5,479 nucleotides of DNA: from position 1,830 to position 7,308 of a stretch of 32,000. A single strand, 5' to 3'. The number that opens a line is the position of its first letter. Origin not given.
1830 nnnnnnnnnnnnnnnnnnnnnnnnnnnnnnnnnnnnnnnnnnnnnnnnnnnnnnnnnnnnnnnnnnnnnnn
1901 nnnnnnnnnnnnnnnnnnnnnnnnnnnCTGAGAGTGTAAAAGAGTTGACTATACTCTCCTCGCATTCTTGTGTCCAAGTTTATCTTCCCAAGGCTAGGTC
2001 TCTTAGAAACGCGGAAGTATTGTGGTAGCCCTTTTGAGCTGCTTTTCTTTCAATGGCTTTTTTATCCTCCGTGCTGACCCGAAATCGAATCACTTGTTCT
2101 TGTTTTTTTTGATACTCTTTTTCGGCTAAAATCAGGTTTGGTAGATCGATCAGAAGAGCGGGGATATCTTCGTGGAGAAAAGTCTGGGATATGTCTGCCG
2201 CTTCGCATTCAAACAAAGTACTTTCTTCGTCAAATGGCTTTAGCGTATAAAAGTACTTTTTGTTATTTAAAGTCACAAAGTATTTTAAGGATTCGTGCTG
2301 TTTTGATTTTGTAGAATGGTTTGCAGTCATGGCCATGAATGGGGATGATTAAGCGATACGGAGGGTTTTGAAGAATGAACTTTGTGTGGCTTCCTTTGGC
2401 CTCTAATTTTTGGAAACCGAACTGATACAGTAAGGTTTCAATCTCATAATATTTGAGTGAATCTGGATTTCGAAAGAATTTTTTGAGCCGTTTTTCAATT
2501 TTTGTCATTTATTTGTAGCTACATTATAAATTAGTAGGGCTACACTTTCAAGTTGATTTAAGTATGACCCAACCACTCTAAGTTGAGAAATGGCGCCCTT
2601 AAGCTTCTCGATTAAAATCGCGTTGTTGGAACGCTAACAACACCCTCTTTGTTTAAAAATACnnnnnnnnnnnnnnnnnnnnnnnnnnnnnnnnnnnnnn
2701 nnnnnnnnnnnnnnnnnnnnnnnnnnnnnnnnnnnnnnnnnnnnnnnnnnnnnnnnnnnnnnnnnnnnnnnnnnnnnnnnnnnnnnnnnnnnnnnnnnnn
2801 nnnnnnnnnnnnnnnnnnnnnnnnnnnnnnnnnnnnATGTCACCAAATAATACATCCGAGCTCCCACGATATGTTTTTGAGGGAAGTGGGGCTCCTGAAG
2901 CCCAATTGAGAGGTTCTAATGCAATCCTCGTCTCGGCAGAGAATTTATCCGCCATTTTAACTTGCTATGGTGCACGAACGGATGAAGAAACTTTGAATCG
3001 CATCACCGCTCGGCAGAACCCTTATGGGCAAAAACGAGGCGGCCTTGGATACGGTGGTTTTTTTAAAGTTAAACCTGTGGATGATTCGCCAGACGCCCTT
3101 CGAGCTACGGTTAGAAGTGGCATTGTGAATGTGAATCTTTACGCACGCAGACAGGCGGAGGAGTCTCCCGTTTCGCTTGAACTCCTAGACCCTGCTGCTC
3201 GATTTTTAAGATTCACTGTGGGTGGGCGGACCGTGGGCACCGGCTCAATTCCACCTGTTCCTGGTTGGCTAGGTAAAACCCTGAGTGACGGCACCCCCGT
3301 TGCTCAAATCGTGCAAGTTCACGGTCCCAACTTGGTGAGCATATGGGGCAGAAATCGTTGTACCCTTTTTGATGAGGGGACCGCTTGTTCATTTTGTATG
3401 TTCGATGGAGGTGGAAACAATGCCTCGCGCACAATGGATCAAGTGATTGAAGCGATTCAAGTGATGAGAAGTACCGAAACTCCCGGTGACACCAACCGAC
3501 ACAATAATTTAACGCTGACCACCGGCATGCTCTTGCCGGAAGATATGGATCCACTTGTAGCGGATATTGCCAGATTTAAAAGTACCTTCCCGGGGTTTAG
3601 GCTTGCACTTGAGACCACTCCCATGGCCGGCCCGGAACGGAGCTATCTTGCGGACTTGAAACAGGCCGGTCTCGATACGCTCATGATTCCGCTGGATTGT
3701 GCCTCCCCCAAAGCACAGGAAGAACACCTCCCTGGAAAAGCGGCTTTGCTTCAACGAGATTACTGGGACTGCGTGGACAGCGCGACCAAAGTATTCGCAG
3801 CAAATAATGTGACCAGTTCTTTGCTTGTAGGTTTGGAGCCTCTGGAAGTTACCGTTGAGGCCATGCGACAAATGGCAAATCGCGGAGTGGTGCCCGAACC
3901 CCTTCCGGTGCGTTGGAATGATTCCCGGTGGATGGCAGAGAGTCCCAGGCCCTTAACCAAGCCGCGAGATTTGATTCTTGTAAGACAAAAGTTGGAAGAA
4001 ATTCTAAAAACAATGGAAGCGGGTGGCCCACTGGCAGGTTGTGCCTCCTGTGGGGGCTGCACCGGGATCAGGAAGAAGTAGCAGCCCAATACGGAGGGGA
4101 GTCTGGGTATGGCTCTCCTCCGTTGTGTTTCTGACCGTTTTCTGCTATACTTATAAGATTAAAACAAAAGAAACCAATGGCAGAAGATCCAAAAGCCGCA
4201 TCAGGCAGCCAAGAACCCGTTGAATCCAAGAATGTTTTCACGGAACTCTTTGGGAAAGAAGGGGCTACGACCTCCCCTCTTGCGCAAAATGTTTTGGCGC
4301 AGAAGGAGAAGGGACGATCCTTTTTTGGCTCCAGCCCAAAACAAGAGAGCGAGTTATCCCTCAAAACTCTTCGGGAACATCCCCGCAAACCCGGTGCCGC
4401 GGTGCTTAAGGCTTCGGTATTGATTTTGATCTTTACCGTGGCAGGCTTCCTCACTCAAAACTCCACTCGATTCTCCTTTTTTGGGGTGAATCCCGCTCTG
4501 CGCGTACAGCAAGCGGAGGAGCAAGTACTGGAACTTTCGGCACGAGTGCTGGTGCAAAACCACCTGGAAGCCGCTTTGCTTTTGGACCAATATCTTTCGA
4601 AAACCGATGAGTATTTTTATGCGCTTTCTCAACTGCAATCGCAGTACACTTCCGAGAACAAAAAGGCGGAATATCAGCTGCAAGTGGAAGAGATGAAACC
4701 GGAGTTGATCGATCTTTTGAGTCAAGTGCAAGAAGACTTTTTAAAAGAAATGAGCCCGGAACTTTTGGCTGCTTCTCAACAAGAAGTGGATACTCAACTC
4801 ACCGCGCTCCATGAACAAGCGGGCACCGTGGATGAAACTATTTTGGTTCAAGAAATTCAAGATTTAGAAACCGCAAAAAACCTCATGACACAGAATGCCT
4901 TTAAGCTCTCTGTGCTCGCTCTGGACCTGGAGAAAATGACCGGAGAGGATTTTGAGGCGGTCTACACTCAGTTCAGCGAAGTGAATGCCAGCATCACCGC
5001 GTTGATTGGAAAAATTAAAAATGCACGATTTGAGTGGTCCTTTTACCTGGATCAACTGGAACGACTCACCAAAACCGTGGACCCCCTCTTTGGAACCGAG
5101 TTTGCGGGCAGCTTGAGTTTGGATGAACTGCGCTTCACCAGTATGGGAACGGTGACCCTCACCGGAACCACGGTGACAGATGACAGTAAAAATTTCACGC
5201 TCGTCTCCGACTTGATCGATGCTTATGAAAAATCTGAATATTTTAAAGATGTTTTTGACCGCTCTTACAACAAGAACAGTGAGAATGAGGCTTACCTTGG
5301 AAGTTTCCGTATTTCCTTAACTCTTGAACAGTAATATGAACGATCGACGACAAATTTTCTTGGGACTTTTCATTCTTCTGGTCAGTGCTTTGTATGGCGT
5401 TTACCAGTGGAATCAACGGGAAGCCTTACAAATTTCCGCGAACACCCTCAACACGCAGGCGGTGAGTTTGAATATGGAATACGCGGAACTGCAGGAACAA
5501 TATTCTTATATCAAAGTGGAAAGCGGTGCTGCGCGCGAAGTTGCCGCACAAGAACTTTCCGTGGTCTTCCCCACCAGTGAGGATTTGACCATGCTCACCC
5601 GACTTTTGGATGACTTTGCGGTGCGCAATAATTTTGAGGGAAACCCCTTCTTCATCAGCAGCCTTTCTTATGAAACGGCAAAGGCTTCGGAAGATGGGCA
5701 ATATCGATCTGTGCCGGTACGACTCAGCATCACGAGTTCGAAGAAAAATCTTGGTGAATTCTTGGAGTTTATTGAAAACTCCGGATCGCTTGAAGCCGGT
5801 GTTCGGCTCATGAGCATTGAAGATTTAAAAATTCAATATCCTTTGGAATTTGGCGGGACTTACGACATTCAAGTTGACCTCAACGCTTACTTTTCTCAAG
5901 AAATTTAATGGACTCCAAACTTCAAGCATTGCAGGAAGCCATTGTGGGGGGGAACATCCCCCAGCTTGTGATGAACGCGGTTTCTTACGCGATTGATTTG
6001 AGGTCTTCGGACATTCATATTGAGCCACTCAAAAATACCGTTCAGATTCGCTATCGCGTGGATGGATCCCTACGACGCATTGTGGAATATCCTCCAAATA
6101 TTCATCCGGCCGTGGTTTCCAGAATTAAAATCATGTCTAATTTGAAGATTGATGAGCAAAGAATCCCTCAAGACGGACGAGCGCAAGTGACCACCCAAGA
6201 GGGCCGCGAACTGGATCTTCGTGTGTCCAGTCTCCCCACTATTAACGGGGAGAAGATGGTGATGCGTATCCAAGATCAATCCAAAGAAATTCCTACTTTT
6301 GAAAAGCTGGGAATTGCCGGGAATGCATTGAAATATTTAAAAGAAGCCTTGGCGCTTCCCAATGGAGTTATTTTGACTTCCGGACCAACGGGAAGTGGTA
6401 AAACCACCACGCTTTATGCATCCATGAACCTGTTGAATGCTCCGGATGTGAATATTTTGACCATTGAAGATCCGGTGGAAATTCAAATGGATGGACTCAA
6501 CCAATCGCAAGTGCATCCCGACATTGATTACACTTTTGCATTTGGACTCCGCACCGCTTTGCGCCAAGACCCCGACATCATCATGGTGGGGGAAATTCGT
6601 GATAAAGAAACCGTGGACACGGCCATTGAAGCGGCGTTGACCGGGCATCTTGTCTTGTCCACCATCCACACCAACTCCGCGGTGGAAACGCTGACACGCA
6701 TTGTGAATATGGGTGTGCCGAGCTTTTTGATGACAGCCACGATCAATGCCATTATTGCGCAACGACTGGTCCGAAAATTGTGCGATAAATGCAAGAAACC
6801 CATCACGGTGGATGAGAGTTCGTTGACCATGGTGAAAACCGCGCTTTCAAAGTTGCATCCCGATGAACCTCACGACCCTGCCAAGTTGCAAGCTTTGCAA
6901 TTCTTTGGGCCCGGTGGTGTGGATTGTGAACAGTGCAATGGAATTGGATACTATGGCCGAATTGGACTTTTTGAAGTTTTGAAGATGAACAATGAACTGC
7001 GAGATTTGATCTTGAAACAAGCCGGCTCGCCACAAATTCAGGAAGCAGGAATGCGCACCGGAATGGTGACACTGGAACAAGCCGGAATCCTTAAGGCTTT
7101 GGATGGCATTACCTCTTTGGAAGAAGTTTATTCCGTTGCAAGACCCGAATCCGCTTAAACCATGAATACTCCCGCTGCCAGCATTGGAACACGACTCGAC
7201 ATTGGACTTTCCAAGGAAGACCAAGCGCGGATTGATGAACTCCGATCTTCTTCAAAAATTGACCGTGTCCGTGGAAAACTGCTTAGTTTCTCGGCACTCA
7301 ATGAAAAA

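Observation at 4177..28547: Pilus-type machine, a 5047-aa SLH-anchored giant protein and four coupled secreted proteins form one co-oriented 24-kb block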

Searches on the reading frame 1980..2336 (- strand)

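Call 88: search_protein_families(library=pfam, proteins=[window:1980-2336:-], max_evalue=0.01)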
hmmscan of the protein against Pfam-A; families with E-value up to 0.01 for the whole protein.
window:1980-2336:- (118 aa): 1 family
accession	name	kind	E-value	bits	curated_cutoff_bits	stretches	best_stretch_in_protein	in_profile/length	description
PF21983.2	NikA-like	-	8.5e-08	32.7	27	1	78-118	2-41/72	Mobilization protein NikA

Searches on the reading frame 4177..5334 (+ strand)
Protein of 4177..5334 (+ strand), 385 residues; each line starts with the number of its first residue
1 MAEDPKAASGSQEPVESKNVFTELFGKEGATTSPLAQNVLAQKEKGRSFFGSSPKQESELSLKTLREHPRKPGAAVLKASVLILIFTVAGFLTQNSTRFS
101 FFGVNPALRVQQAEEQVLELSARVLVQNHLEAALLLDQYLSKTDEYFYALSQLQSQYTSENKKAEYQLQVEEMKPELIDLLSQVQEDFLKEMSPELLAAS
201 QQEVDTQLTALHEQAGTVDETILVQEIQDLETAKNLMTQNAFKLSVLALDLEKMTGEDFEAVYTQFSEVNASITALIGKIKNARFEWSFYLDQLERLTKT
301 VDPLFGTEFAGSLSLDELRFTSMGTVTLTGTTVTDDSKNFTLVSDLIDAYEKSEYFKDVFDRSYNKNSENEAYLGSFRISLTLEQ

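Call 5: search_protein_families(library=pfam, proteins=[window:4177-5334:+], max_evalue=0.01)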
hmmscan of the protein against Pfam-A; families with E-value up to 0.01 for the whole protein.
window:4177-5334:+ (385 aa): 0 families

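Call 12: search_protein_families(library=ncbifam, proteins=[window:4177-5334:+], max_evalue=0.05)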
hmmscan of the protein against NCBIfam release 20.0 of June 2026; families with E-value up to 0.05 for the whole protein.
window:4177-5334:+ (385 aa): 1 family
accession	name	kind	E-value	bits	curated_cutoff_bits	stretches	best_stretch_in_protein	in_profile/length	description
TIGR03558.1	oxido_grp_1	subfamily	0.042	13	166.95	0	141-235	225-317/325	MsnO8 family LLM class oxidoreductase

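Call 74: search_protein_families(library=pfam, alignment_id=A5, max_evalue=0.05)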
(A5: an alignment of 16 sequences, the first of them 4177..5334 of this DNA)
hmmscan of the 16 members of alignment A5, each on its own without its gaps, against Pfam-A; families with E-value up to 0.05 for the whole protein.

A. member 1, window:4177-5334:+ (385 aa): 1 family
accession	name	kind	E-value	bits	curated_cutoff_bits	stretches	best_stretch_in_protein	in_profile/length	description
PF05137.18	PilN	-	0.019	15.5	22.8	0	315-382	16-77/78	Fimbrial assembly protein (PilN)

B. families by the number of members that match (of 16 scanned): 3 families
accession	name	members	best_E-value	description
PF05137.18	PilN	11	5.5e-05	Fimbrial assembly protein (PilN)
PF24270.1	HTH_Cmi2_C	1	0.027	Cmi2, C-terminal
PF11603.13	Sir1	1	0.041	Sir1, ORC-binding domain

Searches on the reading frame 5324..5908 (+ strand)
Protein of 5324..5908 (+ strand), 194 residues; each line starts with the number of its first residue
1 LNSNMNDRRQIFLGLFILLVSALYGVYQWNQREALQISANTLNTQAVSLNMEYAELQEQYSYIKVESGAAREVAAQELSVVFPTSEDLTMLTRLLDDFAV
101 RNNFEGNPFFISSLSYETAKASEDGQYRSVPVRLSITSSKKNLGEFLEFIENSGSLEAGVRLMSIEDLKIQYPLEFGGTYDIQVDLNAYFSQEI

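Call 5: search_protein_families(library=pfam, proteins=[window:5324-5908:+], max_evalue=0.01)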
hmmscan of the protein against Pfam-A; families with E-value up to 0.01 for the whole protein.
window:5324-5908:+ (194 aa): 1 family
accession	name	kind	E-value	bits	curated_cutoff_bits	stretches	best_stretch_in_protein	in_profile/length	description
PF10741.14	T2SSM_b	-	0.0051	17.1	21.7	0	114-172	35-87/111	Type II secretion system (T2SS), protein M subtype b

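Call 12: search_protein_families(library=ncbifam, proteins=[window:5324-5908:+], max_evalue=0.05)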
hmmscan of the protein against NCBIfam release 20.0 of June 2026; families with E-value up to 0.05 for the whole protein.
window:5324-5908:+ (194 aa): 2 families
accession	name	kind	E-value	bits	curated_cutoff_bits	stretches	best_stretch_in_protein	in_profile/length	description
TIGR02209.1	ftsL_broad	equivalog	0.0036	17.2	42.45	1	12-59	6-53/85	cell division protein FtsL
NF038287.2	Amuc_1100_fam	equivalog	0.0056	16.1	180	0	119-174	199-254/326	Amuc_1100 family pilus-like protein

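Call 75: search_protein_families(library=pfam, alignment_id=A6, max_evalue=0.05)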
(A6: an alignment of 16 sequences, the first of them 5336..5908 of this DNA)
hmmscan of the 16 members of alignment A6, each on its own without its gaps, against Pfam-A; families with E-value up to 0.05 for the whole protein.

A. member 1, window:5336-5908:+ (190 aa): 2 families
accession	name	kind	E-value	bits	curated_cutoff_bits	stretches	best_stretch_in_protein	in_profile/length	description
PF10741.14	T2SSM_b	-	0.0048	17.2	21.7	1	110-168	35-87/111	Type II secretion system (T2SS), protein M subtype b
PF19579.4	FtsL_2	-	0.034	14.5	24.6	0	12-75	23-85/100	Bacteriodetes cell division protein (FtsL-like)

B. families by the number of members that match (of 16 scanned): 17 families
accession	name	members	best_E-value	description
PF04350.18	PilO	6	0.00043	Pilus assembly protein, PilO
PF10741.14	T2SSM_b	3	0.0048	Type II secretion system (T2SS), protein M subtype b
PF07200.18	Mod_r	2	0.00017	Modifier of rudimentary (Mod(r)) protein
PF05137.18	PilN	1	0.0007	Fimbrial assembly protein (PilN)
PF00430.23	ATP-synt_B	1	0.009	ATP synthase B/B' CF(0)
PF03508.18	Connexin43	1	0.01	Gap junction alpha-1 protein (Cx43)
PF17561.7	TssO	1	0.012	Type VI secretion system, TssO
PF13858.11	DUF4199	1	0.016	Protein of unknown function (DUF4199)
PF05117.17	DUF695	1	0.02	Family of unknown function (DUF695)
PF05064.18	Nsp1_C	1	0.026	Nsp1-like C-terminal region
PF24642.1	DUF7636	1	0.028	Domain of unknown function (DUF7636)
PF16752.10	TBCC_N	1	0.029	Tubulin-specific chaperone C N-terminal domain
PF04728.18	LPP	1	0.032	Lipoprotein leucine-zipper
PF19579.4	FtsL_2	1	0.034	Bacteriodetes cell division protein (FtsL-like)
PF17485.7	SatRNA_48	1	0.037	Satellite RNA 48 kDa protein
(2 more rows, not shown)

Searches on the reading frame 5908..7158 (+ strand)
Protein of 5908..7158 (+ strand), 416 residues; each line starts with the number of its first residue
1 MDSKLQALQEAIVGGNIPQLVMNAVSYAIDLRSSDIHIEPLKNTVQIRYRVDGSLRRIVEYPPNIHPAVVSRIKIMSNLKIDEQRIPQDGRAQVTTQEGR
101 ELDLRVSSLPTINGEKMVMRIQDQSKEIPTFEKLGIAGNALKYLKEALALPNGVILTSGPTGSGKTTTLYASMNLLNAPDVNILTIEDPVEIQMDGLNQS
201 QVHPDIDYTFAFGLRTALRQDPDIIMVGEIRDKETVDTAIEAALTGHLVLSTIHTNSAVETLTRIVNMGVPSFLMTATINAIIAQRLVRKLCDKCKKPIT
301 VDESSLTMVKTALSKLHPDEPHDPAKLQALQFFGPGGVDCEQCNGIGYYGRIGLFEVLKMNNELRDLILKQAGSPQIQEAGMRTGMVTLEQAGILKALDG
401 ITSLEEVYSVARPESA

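Call 5: search_protein_families(library=pfam, proteins=[window:5908-7158:+], max_evalue=0.01)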
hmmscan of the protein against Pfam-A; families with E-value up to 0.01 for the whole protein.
window:5908-7158:+ (416 aa): 3 families
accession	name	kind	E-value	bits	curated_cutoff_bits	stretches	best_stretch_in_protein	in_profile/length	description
PF00437.27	T2SSE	-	2.5e-125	418.4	24.9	1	16-407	7-368/370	Type II/IV secretion system protein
PF25199.1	nSTAND_NTPase5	-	0.0028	17.9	34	1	151-193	40-83/145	Novel STAND NTPase 5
PF13555.12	AAA_29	-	0.004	17.3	27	1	151-179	21-49/61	P-loop containing region of AAA domain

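Call 12: search_protein_families(library=ncbifam, proteins=[window:5908-7158:+], max_evalue=0.05)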
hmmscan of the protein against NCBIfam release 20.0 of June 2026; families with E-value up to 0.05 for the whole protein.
window:5908-7158:+ (416 aa): 24 families
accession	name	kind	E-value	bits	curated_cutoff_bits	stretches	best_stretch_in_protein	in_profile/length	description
TIGR02538.1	type_IV_pilB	equivalog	3.4e-147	491.4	675.65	1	16-410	180-561/564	type IV-A pilus assembly ATPase PilB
TIGR02533.1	type_II_gspE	equivalog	5.5e-142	473.8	630.25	1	15-410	107-485/486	type II secretion system ATPase GspE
NF053534.1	T4PilAsmATPsTfpB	equivalog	1.7e-130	436.1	850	1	17-411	201-582/584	type IV pilus assembly ATPase TfpB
NF007755.0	PRK10436.1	equivalog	3.2e-126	421.7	617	1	17-411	85-459/465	type II secretion system protein GspE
NF041000.1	ATPase_ComGA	equivalog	2.5e-74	249.6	300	1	25-289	4-266/267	competence type IV pilus ATPase ComGA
TIGR01420.1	pilT_fam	subfamily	3.8e-57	194.1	319.1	1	25-294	6-274/343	PilT/PilU family type 4a pilus ATPase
TIGR02525.1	plasmid_TraJ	equivalog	2.9e-29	102.2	368.3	1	117-272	120-276/372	plasmid transfer ATPase TraJ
TIGR02524.1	dot_icm_DotB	equivalog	4.1e-26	92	463.3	1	144-288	126-279/358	Dot/Icm type IV secretion system ATPase DotB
NF058587.1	archaellum_moto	equivalog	1.2e-18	67.1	550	1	155-302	278-431/527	archaellum flagellar ATPase motor FlaI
NF010469.0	PRK13894.1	subfamily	1.8e-17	63.7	508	1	154-268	151-267/320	conjugal transfer ATPase TrbB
TIGR02782.1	TrbB_P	equivalog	1.8e-17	63.6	304.55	1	143-268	128-255/303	P-type conjugative transfer ATPase TrbB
TIGR02788.1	VirB11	equivalog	9e-16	57.8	249.95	1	136-271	129-268/308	P-type DNA transfer ATPase VirB11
TIGR03819.1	heli_sec_ATPase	hypoth_equivalog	1.1e-14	54.5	373.15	1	109-285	134-317/340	TadA family conjugal transfer-associated ATPase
NF010407.0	PRK13833.1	subfamily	1e-13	51.4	499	1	155-268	147-262/323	conjugal transfer protein TrbB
NF053672.1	bindosome_BasE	exception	1.6e-13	50.3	1000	1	157-273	275-396/512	bindosome assembly system ATPase subunit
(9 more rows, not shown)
